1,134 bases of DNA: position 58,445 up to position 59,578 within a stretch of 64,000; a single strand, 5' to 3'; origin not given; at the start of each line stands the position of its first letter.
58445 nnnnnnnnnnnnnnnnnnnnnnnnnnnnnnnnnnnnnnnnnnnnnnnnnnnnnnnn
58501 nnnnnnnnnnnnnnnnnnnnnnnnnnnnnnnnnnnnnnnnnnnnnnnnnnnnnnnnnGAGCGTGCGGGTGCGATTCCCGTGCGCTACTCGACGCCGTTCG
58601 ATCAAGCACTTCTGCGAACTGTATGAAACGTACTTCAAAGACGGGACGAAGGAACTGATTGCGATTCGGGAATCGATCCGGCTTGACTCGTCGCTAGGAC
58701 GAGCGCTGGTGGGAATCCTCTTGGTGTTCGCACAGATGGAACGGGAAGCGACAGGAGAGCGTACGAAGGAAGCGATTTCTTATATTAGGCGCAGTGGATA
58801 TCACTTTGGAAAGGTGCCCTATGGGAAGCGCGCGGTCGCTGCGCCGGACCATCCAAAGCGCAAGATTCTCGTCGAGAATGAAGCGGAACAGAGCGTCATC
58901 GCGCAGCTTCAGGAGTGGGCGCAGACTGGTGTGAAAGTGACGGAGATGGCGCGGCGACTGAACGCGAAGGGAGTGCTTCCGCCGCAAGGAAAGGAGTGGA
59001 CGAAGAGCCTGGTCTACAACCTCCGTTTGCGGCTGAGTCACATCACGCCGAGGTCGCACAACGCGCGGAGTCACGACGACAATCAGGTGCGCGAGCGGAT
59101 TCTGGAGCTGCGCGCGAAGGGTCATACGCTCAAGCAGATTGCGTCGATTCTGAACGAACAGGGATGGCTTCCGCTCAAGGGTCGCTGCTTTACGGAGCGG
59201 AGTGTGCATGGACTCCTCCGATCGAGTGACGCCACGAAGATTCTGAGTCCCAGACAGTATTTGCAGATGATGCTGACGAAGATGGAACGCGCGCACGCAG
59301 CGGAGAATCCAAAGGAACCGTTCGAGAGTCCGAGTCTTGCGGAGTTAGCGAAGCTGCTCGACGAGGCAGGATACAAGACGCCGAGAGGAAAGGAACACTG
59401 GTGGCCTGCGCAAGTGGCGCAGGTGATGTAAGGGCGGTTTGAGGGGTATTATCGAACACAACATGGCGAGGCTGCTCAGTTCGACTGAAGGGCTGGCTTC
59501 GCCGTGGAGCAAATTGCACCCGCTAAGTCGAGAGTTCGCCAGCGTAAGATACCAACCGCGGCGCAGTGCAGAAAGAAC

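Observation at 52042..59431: Mobile-element graveyard: group II intron wedged between truncated FGE and truncated serine recombinase, plus a duplicated recombinase remnant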

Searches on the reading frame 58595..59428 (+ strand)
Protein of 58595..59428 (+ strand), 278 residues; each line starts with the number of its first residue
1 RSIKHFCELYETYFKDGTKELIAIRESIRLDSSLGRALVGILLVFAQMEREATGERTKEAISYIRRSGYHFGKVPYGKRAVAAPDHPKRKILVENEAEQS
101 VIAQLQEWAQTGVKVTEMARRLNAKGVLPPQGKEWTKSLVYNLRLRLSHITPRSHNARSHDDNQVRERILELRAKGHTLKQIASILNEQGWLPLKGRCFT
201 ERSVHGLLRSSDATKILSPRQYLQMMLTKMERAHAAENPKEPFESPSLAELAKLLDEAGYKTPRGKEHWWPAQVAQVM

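Call 8: search_protein_families(library=pfam, proteins=[window:58595-59428:+], max_evalue=0.01)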
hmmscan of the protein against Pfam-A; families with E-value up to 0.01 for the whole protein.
window:58595-59428:+ (278 aa): 5 families
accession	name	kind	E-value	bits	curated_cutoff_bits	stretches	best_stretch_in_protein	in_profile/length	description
PF07508.19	Recombinase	-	3.5e-16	59.7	21.1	2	164-210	5-51/102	Recombinase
PF20552.4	HTH_62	-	9.7e-08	32.4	27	0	109-138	32-61/72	Recombinase-like helix-turn-helix domain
PF00239.26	Resolvase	-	2.1e-06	28.3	23.3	1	1-68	77-143/145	Resolvase, N terminal domain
PF03042.19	Birna_VP5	-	0.004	17.5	25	1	155-236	33-114/139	Birnavirus VP5 protein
PF13936.12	HTH_38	-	0.0046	17.1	27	0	166-187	10-31/44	Helix-turn-helix domain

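Call 12: find_homologous_proteins(query=window:58595-59428:+, max_evalue=1e-10)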
Query window:58595-59428:+ (278 aa): 478 proteins with E <= 1e-10 among 1932 candidates; the best 120 are listed.
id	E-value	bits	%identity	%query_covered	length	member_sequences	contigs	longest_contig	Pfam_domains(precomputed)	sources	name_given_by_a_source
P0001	2.4e-170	583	94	100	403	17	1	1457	PF07508.20,PF00239.27,PF20552.5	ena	-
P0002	3.3e-159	547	86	100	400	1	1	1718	PF07508.20,PF00239.27,PF20552.5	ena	-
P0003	6.1e-159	546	85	100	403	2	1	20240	PF07508.20,PF00239.27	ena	-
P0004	2.7e-151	521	82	100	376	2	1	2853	PF07508.20,PF00239.27,PF20552.5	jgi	jgi:DNA invertase Pin-like site-specific DNA recombinase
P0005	4.7e-151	520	81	100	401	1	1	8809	PF07508.20,PF00239.27,PF20552.5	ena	-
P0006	2.3e-149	514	81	100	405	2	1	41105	PF07508.20,PF00239.27,PF20552.5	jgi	-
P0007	2.9e-148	511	80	100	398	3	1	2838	PF07508.20,PF00239.27,PF20552.5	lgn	-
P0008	3.4e-148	510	80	100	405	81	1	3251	PF07508.20,PF00239.27,PF20552.5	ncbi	-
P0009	6.7e-145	500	78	100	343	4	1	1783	PF07508.20,PF00239.27,PF20552.5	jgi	jgi:DNA invertase Pin-like site-specific DNA recombinase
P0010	2.4e-143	495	77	100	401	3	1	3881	PF07508.20,PF00239.27,PF20552.5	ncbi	-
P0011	3.7e-143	494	78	100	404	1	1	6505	PF07508.20,PF00239.27,PF20552.5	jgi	jgi:DNA invertase Pin-like site-specific DNA recombinase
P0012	3.7e-143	494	78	100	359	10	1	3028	PF07508.20,PF00239.27,PF20552.5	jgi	-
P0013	8.6e-143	493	78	100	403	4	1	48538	PF07508.20,PF00239.27,PF20552.5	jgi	jgi:DNA invertase Pin-like site-specific DNA recombinase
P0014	1.5e-142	492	77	100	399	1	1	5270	PF07508.20,PF00239.27,PF20552.5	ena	-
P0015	5.6e-142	490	77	100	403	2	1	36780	PF07508.20,PF00239.27,PF20552.5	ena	-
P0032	1.3e-137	476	74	100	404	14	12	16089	PF07508.20,PF00239.27,PF20552.5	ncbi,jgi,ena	-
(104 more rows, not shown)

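Call 25: find_encoding_contigs(protein=P0001, flank=3000, max_places=3)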
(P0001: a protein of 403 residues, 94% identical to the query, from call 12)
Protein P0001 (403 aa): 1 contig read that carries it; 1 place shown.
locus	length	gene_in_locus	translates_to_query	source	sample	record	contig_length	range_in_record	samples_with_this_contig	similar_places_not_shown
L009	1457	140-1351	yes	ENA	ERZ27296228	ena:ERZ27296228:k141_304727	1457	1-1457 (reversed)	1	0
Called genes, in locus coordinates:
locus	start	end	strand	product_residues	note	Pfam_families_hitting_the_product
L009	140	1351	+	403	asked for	PF00239:Resolvase, PF07508:Recombinase (faint), PF20552:HTH_62 (faint)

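Call 41: find_encoding_contigs(protein=P0006, flank=6000, max_places=3)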
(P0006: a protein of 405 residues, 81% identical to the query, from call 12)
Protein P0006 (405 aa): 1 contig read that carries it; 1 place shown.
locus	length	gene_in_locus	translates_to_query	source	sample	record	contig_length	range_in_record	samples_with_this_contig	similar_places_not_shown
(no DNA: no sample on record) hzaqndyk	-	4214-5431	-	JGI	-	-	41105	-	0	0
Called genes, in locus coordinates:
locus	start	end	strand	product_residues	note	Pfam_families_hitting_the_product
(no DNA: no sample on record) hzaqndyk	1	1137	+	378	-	?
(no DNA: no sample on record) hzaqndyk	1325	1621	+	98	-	-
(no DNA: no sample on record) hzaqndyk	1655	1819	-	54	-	-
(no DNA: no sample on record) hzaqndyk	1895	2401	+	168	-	-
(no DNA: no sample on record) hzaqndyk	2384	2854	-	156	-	-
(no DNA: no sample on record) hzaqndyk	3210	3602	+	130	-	PF13560:HTH_31, PF01381:HTH_3, PF12844:HTH_19, PF13443:HTH_26 (weak)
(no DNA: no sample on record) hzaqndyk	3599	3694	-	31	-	-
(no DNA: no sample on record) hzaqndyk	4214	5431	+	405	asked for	PF00239:Resolvase, PF07508:Recombinase (faint), PF20552:HTH_62 (faint)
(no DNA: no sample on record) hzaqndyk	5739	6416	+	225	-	-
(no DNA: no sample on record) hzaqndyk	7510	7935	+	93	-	-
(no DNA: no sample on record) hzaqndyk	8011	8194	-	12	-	-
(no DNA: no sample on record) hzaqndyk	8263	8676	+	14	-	-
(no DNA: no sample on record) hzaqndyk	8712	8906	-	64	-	-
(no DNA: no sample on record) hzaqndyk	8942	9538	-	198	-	-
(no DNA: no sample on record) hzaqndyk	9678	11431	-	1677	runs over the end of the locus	PF01048:PNP_UDP_1, PF00931:NB-ARC, PF05729:NACHT (weak), PF17874:TPR_MalT (weak), PF24885:TPR_NPHP3, PF13424:TPR_12, PF17874:TPR_MalT, PF13424:TPR_12, +6 more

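Call 42: find_encoding_contigs(protein=P0013, flank=6000, max_places=3)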
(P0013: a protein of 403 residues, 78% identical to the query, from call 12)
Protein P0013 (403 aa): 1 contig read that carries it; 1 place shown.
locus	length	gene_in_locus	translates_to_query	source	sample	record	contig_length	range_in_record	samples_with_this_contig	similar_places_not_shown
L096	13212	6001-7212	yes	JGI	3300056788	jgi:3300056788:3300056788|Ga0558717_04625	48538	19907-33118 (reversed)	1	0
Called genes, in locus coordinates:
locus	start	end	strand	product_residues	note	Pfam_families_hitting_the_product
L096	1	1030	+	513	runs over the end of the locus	-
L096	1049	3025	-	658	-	PF00795:CN_hydrolase, PF02540:NAD_synthase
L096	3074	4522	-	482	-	PF17767:NAPRTase_N, PF01729:QRPTase_C (weak), PF04095:NAPRTase (weak)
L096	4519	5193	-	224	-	PF00857:Isochorismatase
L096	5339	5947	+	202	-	PF01833:TIG, PF13517:FG-GAP_3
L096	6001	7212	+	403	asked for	PF00239:Resolvase, PF07508:Recombinase (faint), PF20552:HTH_62 (faint)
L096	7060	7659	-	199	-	-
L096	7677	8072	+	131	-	-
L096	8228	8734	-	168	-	-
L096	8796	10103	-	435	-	PF14706:Tnp_DNA_bind (weak)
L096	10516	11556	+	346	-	PF14072:DndB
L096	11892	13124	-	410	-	PF07690:MFS_1, PF00854:PTR2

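Call 43: find_encoding_contigs(protein=P0032, flank=6000, max_places=8)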
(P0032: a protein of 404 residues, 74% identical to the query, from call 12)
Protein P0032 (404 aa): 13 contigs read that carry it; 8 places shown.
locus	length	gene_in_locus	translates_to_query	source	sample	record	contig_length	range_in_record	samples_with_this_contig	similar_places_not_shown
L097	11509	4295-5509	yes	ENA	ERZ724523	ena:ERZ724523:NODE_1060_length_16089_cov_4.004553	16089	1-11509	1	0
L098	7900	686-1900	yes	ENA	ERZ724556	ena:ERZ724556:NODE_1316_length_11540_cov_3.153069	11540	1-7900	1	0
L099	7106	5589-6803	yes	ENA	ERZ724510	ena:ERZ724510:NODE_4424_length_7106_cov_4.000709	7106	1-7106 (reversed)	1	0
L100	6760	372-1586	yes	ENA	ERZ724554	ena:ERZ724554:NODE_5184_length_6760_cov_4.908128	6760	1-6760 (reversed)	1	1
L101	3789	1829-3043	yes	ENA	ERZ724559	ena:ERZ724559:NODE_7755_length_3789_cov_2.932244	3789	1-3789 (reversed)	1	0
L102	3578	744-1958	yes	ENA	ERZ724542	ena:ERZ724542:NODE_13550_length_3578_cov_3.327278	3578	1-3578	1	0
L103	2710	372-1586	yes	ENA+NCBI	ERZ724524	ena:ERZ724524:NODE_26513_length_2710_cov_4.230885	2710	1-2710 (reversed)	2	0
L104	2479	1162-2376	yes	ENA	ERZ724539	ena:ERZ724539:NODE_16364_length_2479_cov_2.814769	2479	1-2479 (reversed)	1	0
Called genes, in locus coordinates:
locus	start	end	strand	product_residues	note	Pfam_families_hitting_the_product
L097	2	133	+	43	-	?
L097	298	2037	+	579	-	-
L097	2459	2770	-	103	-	-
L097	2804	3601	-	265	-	-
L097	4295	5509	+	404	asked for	PF00239:Resolvase, PF20552:HTH_62 (faint), PF07508:Recombinase (faint)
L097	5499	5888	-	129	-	-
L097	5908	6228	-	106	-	-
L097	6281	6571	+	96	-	-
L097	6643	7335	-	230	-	-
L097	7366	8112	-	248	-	-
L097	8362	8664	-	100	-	PF05016:ParE_toxin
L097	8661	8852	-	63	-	-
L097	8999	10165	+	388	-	PF03235:GmrSD_N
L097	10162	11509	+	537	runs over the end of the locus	PF13175:AAA_15, PF13476:AAA_23 (faint), PF13304:AAA_21, PF13175:AAA_15, PF12476:DUF3696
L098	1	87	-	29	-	?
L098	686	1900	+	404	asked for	PF00239:Resolvase, PF20552:HTH_62 (faint), PF07508:Recombinase (faint)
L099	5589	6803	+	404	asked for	PF00239:Resolvase, PF20552:HTH_62 (faint), PF07508:Recombinase (faint)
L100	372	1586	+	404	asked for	PF00239:Resolvase, PF20552:HTH_62 (faint), PF07508:Recombinase (faint)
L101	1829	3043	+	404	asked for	PF00239:Resolvase, PF20552:HTH_62 (faint), PF07508:Recombinase (faint)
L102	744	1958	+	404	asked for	PF00239:Resolvase, PF20552:HTH_62 (faint), PF07508:Recombinase (faint)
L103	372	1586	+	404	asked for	PF00239:Resolvase, PF20552:HTH_62 (faint), PF07508:Recombinase (faint)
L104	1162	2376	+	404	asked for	PF00239:Resolvase, PF20552:HTH_62 (faint), PF07508:Recombinase (faint)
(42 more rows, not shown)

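Call 64: search_protein_families(library=ncbifam, proteins=[P0001], max_evalue=0.001)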
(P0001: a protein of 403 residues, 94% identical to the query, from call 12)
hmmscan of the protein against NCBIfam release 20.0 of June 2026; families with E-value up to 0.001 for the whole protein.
P0001 (403 aa): 8 families
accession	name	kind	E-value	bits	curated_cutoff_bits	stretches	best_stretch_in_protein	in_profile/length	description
NF047343.1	SCCmet_CcrB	equivalog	3.2e-27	95.4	900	1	26-245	6-222/542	cassette chromosome recombinase CcrB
NF041201.1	recomb_XisF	equivalog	1.2e-17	64.1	375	1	30-184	2-150/465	fdxN element excision recombinase XisF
NF009949.0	PRK13413.1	equivalog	6.2e-12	45.6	272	1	30-197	3-164/203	master DNA invertase Mpi family serine-type recombinase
NF033518.0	transpos_IS607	equivalog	6.9e-12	45.3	110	1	21-152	45-175/187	IS607 family transposase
NF047344.1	SCCmet_CcrA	equivalog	3.4e-10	39.6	700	1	27-175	2-147/442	cassette chromosome recombinase CcrA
NF047347.1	SCCmet_CcrC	equivalog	5.6e-07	28.4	900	1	30-211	6-189/558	cassette chromosome recombinase CcrC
NF049883.1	resolv_YneB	equivalog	8.8e-07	28.6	175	1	29-113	2-86/211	YneB family resolvase-like protein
NF033577.2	transpos_IS481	equivalog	9.9e-05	22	224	1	210-324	5-112/284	IS481 family transposase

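Call 65: search_protein_families(library=padloc, proteins=[P0001], max_evalue=0.001)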
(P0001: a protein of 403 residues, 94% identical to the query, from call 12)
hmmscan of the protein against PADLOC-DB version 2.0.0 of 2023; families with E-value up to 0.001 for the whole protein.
P0001 (403 aa): 0 families

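Call 78: find_related_loci(query=P0001, collection=viral_contigs, flank=8000)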
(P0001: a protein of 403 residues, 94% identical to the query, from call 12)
Query P0001 (403 aa) in viral_contigs; peptide patterns used: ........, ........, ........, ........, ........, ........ (x = any residue, [..] = any of these).
146 stretches matched a pattern; 144 encode a relative of the query (tblastn E <= 1e-3); the best 80 are kept; 80 distinct loci.
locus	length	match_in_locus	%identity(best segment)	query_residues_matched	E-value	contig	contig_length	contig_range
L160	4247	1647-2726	54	19-393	3e-132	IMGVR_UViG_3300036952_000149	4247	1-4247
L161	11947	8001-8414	39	32-167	1e-21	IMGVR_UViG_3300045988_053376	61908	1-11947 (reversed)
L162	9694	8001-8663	30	33-249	4e-21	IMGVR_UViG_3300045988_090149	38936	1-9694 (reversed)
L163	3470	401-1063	30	33-249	3e-21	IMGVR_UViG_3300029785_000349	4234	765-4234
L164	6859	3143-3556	37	32-167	7e-21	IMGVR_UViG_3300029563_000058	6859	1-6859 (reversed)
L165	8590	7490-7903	37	32-167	7e-21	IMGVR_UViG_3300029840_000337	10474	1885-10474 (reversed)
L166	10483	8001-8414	37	32-167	7e-21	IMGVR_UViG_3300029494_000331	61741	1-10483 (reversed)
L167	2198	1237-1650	37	32-167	5e-21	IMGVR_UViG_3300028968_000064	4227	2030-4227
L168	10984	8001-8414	37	32-167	7e-21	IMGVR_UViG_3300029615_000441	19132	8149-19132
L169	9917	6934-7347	37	32-167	7e-21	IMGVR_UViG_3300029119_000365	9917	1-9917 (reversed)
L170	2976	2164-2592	40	28-168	2e-20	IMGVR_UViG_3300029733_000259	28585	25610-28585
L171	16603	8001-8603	34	27-230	3e-20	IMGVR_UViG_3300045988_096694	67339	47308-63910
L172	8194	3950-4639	28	24-249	4e-20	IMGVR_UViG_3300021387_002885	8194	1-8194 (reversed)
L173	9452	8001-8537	30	73-249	6e-20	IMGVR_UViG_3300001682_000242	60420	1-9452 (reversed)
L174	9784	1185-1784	33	27-230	7e-20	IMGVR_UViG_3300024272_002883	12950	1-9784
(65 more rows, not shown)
